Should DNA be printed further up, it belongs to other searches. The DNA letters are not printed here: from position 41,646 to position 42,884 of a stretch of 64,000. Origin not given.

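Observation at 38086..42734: Compact operon pairing a private fatty-acid elongation module with two lipid glycosyltransferases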

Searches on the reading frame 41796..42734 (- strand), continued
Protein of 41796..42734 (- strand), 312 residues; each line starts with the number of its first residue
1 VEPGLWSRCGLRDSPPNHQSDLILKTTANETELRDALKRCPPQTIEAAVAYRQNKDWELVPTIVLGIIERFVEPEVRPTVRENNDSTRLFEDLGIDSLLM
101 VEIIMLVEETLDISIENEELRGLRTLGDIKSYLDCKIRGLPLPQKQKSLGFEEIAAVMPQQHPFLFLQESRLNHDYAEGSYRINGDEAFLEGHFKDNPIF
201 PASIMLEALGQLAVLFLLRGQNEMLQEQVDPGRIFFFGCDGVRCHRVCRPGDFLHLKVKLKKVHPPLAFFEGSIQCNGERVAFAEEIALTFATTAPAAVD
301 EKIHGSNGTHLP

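Call 33: find_encoding_contigs(protein=P0219, flank=10000, max_places=1)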
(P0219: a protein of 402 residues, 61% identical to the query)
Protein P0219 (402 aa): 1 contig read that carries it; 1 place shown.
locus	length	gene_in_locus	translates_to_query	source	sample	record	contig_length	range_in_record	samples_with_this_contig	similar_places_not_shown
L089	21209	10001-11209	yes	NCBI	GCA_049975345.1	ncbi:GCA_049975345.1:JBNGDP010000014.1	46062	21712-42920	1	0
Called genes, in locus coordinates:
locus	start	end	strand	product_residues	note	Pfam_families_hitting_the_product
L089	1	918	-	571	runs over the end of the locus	-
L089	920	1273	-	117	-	PF02537:CRCB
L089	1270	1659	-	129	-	PF02537:CRCB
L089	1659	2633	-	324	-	PF07833:Cu_amine_oxidN1 (weak), PF01520:Amidase_3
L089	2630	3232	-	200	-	PF05198:IF3_N, PF00707:IF3_C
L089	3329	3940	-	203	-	PF00574:CLP_protease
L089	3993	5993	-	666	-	-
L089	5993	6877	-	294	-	PF00348:polyprenyl_synt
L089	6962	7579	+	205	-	PF13197:DUF4013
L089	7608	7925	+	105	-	PF09723:Zn_ribbon_8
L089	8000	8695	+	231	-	-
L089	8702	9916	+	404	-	PF00534:Glycos_transf_1, PF13692:Glyco_trans_1_4, PF13524:Glyco_trans_1_2 (weak)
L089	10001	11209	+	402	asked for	PF00155:Aminotran_1_2, PF01276:OKR_DC_1 (faint)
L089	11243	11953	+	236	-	-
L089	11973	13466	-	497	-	PF09037:Sulphotransf, PF13469:Sulfotransfer_3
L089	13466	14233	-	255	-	PF00685:Sulfotransfer_1, PF13469:Sulfotransfer_3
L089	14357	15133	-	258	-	-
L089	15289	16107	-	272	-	PF01061:ABC2_membrane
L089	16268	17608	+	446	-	PF00005:ABC_tran, PF13304:AAA_21 (faint), PF14524:Wzt_C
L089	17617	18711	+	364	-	PF13489:Methyltransf_23, PF01209:Ubie_methyltran (weak), PF13649:Methyltransf_25, PF13847:Methyltransf_31, PF08241:Methyltransf_11, PF08242:Methyltransf_12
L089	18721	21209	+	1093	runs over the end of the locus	PF00535:Glycos_transf_2, PF13641:Glyco_tranf_2_3 (weak)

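Call 34: find_encoding_contigs(protein=P0123, flank=10000, max_places=1)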
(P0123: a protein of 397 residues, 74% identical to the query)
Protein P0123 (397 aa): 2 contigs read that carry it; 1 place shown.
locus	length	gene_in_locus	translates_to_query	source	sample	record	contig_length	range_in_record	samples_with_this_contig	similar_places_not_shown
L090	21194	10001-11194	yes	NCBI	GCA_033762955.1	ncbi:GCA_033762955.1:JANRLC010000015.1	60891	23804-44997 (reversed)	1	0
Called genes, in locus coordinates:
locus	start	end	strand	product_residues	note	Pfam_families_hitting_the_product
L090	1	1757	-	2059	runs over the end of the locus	PF05593:RHS_repeat (faint)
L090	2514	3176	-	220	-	-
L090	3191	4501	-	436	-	PF05658:YadA_head (faint)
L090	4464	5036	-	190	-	-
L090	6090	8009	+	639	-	PF02449:Glyco_hydro_42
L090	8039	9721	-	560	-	PF13600:DUF4140, PF13598:DUF4139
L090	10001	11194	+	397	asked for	PF00155:Aminotran_1_2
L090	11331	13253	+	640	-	PF16260:DUF4914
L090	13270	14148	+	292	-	-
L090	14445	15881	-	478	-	PF17785:PUA_3 (weak), PF10672:Methyltrans_SAM, PF02475:TRM5-TYW2_MTfase (weak), PF05175:MTS, PF06325:PrmA, PF01728:FtsJ, PF09445:Methyltransf_15, PF13847:Methyltransf_31, +3 more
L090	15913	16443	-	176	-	PF01842:ACT (faint), PF13291:ACT_4 (faint), PF13740:ACT_6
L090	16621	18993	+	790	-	PF13432:TPR_16 (weak), PF13424:TPR_12 (weak), PF13414:TPR_11 (weak), PF13432:TPR_16 (weak), PF00515:TPR_1, PF07719:TPR_2 (weak), PF13414:TPR_11 (weak), PF13371:TPR_9, +14 more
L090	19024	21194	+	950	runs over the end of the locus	PF01564:Spermine_synth, PF07719:TPR_2 (faint)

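Call 40: search_solved_structures(query=P0123, max_evalue=1e-40, show_alignments=1)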
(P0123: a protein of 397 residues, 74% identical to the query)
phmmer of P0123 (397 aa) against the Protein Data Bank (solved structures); distinct sequences matched with E-value up to 1e-40: 37.
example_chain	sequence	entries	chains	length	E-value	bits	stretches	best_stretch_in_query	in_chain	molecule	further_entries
8guh_A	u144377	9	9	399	1.7e-87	297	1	28-396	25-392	Serine palmitoyltransferase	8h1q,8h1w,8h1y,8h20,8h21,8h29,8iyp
3a2b_A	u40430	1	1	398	1.7e-87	297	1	28-396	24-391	Serine palmitoyltransferase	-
2x8u_A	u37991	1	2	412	3.2e-65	223.6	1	43-386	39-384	SERINE PALMITOYLTRANSFERASE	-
8s1y_A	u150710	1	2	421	1.5e-64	221.5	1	36-395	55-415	8-amino-7-oxononanoate synthase/2-amino-3-ketobutyrate coenzyme A ligase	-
7poa_A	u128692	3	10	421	5.1e-64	219.7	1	36-395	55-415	8-amino-7-oxononanoate synthase/2-amino-3-ketobutyrate coenzyme A ligase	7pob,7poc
7v58_A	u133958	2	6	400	2.9e-62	213.9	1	36-390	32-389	2-amino-3-ketobutyrate coenzyme A ligase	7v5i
2jgt_A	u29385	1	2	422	1e-61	212.1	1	43-385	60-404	SERINE PALMITOYLTRANSFERASE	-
2jg2_A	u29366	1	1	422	1.1e-61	212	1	43-385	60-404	SERINE PALMITOYLTRANSFERASE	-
2w8j_A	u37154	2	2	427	1.1e-61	212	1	43-385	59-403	SERINE PALMITOYLTRANSFERASE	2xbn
2w8t_A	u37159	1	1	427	1.6e-61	211.5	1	43-385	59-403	SERINE PALMITOYLTRANSFERASE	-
2w8u_A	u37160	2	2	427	2.2e-61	211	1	43-385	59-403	SERINE PALMITOYLTRANSFERASE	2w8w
2w8v_A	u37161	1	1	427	2.2e-61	211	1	43-385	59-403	SERINE PALMITOYLTRANSFERASE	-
4bmk_A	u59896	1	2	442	8.7e-61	209.1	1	43-385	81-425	SERINE PALMITOYLTRANSFERASE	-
7bxp_A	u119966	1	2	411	1.1e-57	198.8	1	35-386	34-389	2-amino-3-ketobutyrate coenzyme A ligase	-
7x98_A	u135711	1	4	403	6.6e-57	196.3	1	50-392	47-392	5-aminolevulinate synthase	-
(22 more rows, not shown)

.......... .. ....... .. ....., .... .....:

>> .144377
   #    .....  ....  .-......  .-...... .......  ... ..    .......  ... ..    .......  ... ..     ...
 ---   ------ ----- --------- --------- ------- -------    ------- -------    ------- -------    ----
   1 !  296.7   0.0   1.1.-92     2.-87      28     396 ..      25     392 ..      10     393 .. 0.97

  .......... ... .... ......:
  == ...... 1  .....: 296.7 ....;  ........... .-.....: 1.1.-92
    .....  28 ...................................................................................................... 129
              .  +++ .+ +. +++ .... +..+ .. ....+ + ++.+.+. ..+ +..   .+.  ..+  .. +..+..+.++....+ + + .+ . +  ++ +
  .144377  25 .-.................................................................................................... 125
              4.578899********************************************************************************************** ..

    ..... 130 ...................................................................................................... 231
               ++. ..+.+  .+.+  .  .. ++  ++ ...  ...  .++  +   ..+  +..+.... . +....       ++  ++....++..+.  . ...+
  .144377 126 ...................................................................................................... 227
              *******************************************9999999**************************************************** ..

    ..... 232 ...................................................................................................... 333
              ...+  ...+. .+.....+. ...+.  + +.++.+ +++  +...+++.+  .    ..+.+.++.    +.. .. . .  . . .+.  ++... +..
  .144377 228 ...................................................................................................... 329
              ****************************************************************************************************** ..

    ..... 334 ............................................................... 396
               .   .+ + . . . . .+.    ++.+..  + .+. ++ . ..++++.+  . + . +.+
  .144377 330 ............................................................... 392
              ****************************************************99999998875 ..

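Call 45: search_protein_families(library=pfam, proteins=[L029:17781-18998:-, L029:18991-20127:-, L042:6355-6951:+, L042:6948-8123:+, L037:5461-7491:-, L037:3427-4410:-, L037:7488-8624:-, L042:5288-6364:-, L037:8563-9906:-, L042:8613-9908:+], max_evalue=0.001)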
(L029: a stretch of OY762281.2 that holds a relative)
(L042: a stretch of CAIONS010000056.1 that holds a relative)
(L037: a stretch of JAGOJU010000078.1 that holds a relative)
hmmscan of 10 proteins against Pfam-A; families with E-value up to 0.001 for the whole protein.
L029:17781-18998:- (405 aa): 2 families
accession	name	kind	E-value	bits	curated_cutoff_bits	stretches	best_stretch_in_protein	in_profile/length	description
PF00534.26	Glycos_transf_1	-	1.6e-20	73.8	26.4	1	220-384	8-171/172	Glycosyl transferases group 1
PF13692.12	Glyco_trans_1_4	-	6e-17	62.7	27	1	228-371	2-142/142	Glycosyl transferases group 1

L029:18991-20127:- (378 aa): 5 families
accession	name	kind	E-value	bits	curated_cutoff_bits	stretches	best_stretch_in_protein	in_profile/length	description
PF00534.26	Glycos_transf_1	-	4.5e-39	134.2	26.4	1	190-361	6-171/172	Glycosyl transferases group 1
PF13692.12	Glyco_trans_1_4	-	2.2e-31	109.5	27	1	201-348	3-142/142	Glycosyl transferases group 1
PF13524.12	Glyco_trans_1_2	-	1.3e-10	41.9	25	1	230-376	13-143/144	Glycosyl transferase-like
PF20706.3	GT4-conflict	-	1.8e-09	37.5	26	1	190-375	188-385/385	Family 4 Glycosyltransferase in conflict systems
PF13439.12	Glyco_transf_4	-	7.2e-08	33.1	28.5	1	23-168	2-153/170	Glycosyltransferase Family 4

L042:6355-6951:+ (198 aa): 3 families
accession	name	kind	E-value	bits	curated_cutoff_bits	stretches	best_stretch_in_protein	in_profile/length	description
PF01202.28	SKI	-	1e-38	133.4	22.1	1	28-181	1-156/159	Shikimate kinase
PF13671.12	AAA_33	-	2.3e-06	28.4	27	1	23-64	3-44/143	AAA domain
PF13238.12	AAA_18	-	6.3e-05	23.9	29.4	1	24-133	3-112/128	AAA domain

L042:6948-8123:+ (391 aa): 6 families
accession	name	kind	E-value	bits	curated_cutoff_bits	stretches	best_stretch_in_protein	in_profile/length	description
PF13484.11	Fer4_16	-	1.3e-23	83.9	30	1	192-255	2-66/66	4Fe-4S double cluster binding domain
PF08331.15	QueG_DUF1730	-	8.8e-15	54.8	25.1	1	57-130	1-77/77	Epoxyqueuosine reductase QueG, DUF1730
PF13646.12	HEAT_2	-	8.5e-06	26.4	27.7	1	307-355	18-66/88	HEAT repeats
PF12838.12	Fer4_7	-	6.1e-05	23.9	27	1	192-255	2-51/52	4Fe-4S dicluster domain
PF25160.1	LdpA_Fe-S-bd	-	0.00022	21.4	27.6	0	240-259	26-45/49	LdpA Fe-S cluster-binding domain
PF13237.11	Fer4_10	-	0.00061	20.1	25.5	0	191-210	8-34/53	4Fe-4S dicluster domain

L037:5461-7491:- (676 aa): 1 family
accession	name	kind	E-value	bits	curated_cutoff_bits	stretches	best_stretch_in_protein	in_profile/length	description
PF00496.27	SBP_bac_5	-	8.1e-39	134.2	32.4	1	144-530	2-365/368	Bacterial extracellular solute-binding proteins, family 5 Middle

L037:3427-4410:- (327 aa): 3 families
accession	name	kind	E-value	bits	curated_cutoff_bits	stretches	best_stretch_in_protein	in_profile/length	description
PF00005.33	ABC_tran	-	7.9e-35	120.9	25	1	33-183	2-136/137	ABC transporter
PF08352.17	oligo_HPY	-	1.3e-22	80.3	27.1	1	235-300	1-65/65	Oligopeptide/dipeptide transporter, C-terminal region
PF13304.12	AAA_21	-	0.00031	21.3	27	0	46-74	3-26/304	AAA domain, putative AbiEii toxin, Type IV TA system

L037:7488-8624:- (378 aa): 1 family
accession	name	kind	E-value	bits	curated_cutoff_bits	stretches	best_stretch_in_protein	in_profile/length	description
PF00528.27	BPD_transp_1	-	3.4e-31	108.8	26.4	1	187-373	1-182/184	Binding-protein-dependent transport system inner membrane component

L042:5288-6364:- (358 aa): 1 family
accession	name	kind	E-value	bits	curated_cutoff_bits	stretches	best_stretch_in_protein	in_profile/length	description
PF01212.27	Beta_elim_lyase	-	2.2e-57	195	27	1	17-309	2-286/288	Beta-eliminating lyase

L037:8563-9906:- (447 aa): 1 family
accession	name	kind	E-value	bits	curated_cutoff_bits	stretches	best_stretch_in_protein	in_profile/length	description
PF00528.27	BPD_transp_1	-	6.4e-30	104.7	26.4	1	240-445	2-183/184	Binding-protein-dependent transport system inner membrane component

L042:8613-9908:+ (431 aa): 0 families

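Call 55: predict_structure(alignment_id=A1)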
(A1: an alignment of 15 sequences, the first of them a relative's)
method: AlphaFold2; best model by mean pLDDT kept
length: 289 residues; sequences in the alignment: 15
mean_pLDDT: 85.4   pTM: 0.56
mean pLDDT of the five models: 85.4, 83.8, 83.3, 82.8, 81.8
residues with pLDDT >= 90: 146; 70-90: 112; 50-70: 13; < 50: 18
segments of 3 or more residues with pLDDT < 50: 274-289
pLDDT, mean of each block of 10 residues (from residue 1): 70 94 94 91 95 89 87 92 92 80 87 79 77 85 88 90 78 81 94 86 85 93 91 95 95 92 95 51 43
secondary structure, 60 per line:
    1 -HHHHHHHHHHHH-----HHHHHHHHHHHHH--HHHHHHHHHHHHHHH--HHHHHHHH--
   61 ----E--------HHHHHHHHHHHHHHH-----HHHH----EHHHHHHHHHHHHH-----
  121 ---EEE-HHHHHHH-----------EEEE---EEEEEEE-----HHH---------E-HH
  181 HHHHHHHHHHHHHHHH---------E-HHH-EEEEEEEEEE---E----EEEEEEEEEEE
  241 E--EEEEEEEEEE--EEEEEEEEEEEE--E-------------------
elements in order: H2-13 H19-31 H34-48 H51-58 H74-88 H94-97 H103-115 E124-126 H128-134 E146-149 E153-159 H179-196 E212-221 E230-241 E244-253 E256-267

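Call 58: fold_search(model_id=the predicted structure, library=pdb)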
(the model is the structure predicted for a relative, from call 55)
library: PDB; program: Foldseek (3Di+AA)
matches with E <= 10: 1435; with E <= 0.001: 391
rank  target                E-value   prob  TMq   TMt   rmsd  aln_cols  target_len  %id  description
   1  3az8_F                3.7e-14  1.00  0.46  0.88   2.4       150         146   26  Beta-Hydroxyacyl-Acyl Carrier Protein Dehydratase (FabZ) from Plasmodium falciparum in complex with NAS21 (released 2012-02-29)
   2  3az8_E                4.7e-14  1.00  0.45  0.89   2.1       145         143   28  Beta-Hydroxyacyl-Acyl Carrier Protein Dehydratase (FabZ) from Plasmodium falciparum in complex with NAS21 (released 2012-02-29)
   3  3az9_G                5.2e-14  1.00  0.46  0.87   2.4       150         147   26  Beta-Hydroxyacyl-Acyl Carrier Protein Dehydratase (FabZ) from Plasmodium falciparum in complex with NAS91 (released 2012-02-29)
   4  3az8_T                5.6e-14  1.00  0.46  0.90   2.3       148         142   26  Beta-Hydroxyacyl-Acyl Carrier Protein Dehydratase (FabZ) from Plasmodium falciparum in complex with NAS21 (released 2012-02-29)
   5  3az8_I                6.3e-14  1.00  0.45  0.89   2.3       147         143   26  Beta-Hydroxyacyl-Acyl Carrier Protein Dehydratase (FabZ) from Plasmodium falciparum in complex with NAS21 (released 2012-02-29)
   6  3az8_C                6.3e-14  1.00  0.45  0.88   2.5       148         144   26  Beta-Hydroxyacyl-Acyl Carrier Protein Dehydratase (FabZ) from Plasmodium falciparum in complex with NAS21 (released 2012-02-29)
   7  3az8_Q                6.6e-14  1.00  0.45  0.89   2.4       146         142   27  Beta-Hydroxyacyl-Acyl Carrier Protein Dehydratase (FabZ) from Plasmodium falciparum in complex with NAS21 (released 2012-02-29)
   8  3az8_K                6.6e-14  1.00  0.46  0.89   2.2       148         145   26  Beta-Hydroxyacyl-Acyl Carrier Protein Dehydratase (FabZ) from Plasmodium falciparum in complex with NAS21 (released 2012-02-29)
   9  3az8_J                7.0e-14  1.00  0.46  0.89   2.2       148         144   26  Beta-Hydroxyacyl-Acyl Carrier Protein Dehydratase (FabZ) from Plasmodium falciparum in complex with NAS21 (released 2012-02-29)
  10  1z6b_E                7.5e-14  1.00  0.44  0.92   1.7       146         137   27  Crystal structure of Plasmodium falciparum FabZ at 2.1 A (released 2005-06-14)
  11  3az8_A                8.9e-14  1.00  0.46  0.89   2.3       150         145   26  Beta-Hydroxyacyl-Acyl Carrier Protein Dehydratase (FabZ) from Plasmodium falciparum in complex with NAS21 (released 2012-02-29)
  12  1z6b_F                9.5e-14  1.00  0.44  0.88   2.3       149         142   26  Crystal structure of Plasmodium falciparum FabZ at 2.1 A (released 2005-06-14)
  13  3az8_B                1.0e-13  1.00  0.45  0.88   2.7       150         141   28  Beta-Hydroxyacyl-Acyl Carrier Protein Dehydratase (FabZ) from Plasmodium falciparum in complex with NAS21 (released 2012-02-29)
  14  6n3p_B                1.7e-13  1.00  0.46  0.90   2.0       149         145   26  Crosslinked AcpP=FabZ complex from E. coli Type II FAS (released 2019-03-13)
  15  6n3p_D                1.7e-13  1.00  0.46  0.88   2.1       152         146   26  Crosslinked AcpP=FabZ complex from E. coli Type II FAS (released 2019-03-13)
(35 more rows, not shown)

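Call 61: find_encoding_contigs(protein=P0006, flank=10000, max_places=1)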
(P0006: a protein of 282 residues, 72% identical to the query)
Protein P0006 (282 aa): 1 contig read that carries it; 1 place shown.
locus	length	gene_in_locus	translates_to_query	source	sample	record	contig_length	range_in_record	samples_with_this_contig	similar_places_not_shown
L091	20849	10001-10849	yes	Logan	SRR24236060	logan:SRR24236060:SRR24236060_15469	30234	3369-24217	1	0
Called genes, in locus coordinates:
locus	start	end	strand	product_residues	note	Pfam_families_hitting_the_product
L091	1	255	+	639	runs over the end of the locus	PF01435:Peptidase_M48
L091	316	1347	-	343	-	-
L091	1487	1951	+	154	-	PF11026:DUF2721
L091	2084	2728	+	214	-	PF01726:LexA_DNA_bind, PF00717:Peptidase_S24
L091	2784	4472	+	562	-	PF08238:Sel1 (weak), PF03544:TonB_C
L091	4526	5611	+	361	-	PF02156:Glyco_hydro_26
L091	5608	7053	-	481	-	PF00884:Sulfatase, PF01663:Phosphodiest (faint), PF16347:SGSH_C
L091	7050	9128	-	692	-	PF22745:Nlig-Ia, PF01653:DNA_ligase_aden, PF12738:PTCB-BRCT (faint), PF03120:OB_DNA_ligase, PF14520:HHH_5 (faint), PF12826:HHH_2, PF00633:HHH (faint), PF00533:BRCT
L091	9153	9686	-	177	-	-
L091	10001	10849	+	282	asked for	PF00550:PP-binding, PF07977:FabA, PF22818:ApeI-like (weak)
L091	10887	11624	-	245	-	PF13578:Methyltransf_24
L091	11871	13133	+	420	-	PF00109:ketoacyl-synt, PF02801:Ketoacyl-synt_C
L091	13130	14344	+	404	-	PF04101:Glyco_tran_28_C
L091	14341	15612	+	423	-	PF13579:Glyco_trans_4_4 (weak), PF00534:Glycos_transf_1, PF13692:Glyco_trans_1_4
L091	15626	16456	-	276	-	PF01061:ABC2_membrane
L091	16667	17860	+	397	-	PF00155:Aminotran_1_2, PF01276:OKR_DC_1 (faint)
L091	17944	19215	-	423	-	-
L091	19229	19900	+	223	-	-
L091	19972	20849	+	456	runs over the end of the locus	PF03773:ArsP_1, PF00403:HMA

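Call 62: find_encoding_contigs(protein=P0038, flank=10000, max_places=1)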
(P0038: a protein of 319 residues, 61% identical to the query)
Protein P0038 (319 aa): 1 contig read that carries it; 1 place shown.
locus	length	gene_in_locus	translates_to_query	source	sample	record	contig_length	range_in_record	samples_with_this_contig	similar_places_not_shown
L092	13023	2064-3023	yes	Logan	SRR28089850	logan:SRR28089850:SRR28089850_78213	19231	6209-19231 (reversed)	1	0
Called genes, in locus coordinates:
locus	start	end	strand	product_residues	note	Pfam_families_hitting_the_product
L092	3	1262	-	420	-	?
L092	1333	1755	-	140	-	PF04892:VanZ-LLP1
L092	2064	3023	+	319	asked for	PF00550:PP-binding (weak), PF07977:FabA, PF22818:ApeI-like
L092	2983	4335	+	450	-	PF00109:ketoacyl-synt, PF02801:Ketoacyl-synt_C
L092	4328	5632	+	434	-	PF04101:Glyco_tran_28_C (weak)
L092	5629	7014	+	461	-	PF13579:Glyco_trans_4_4 (weak), PF00534:Glycos_transf_1, PF13524:Glyco_trans_1_2 (weak), PF13692:Glyco_trans_1_4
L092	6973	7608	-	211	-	PF00052:Laminin_B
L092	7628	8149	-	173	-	PF00052:Laminin_B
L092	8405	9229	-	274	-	PF01061:ABC2_membrane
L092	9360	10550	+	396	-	PF00155:Aminotran_1_2, PF01041:DegT_DnrJ_EryC1 (weak), PF01053:Cys_Met_Meta_PP (weak)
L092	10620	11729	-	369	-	PF20706:GT4-conflict, PF00534:Glycos_transf_1, PF13692:Glyco_trans_1_4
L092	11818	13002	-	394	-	PF20706:GT4-conflict, PF00534:Glycos_transf_1, PF13692:Glyco_trans_1_4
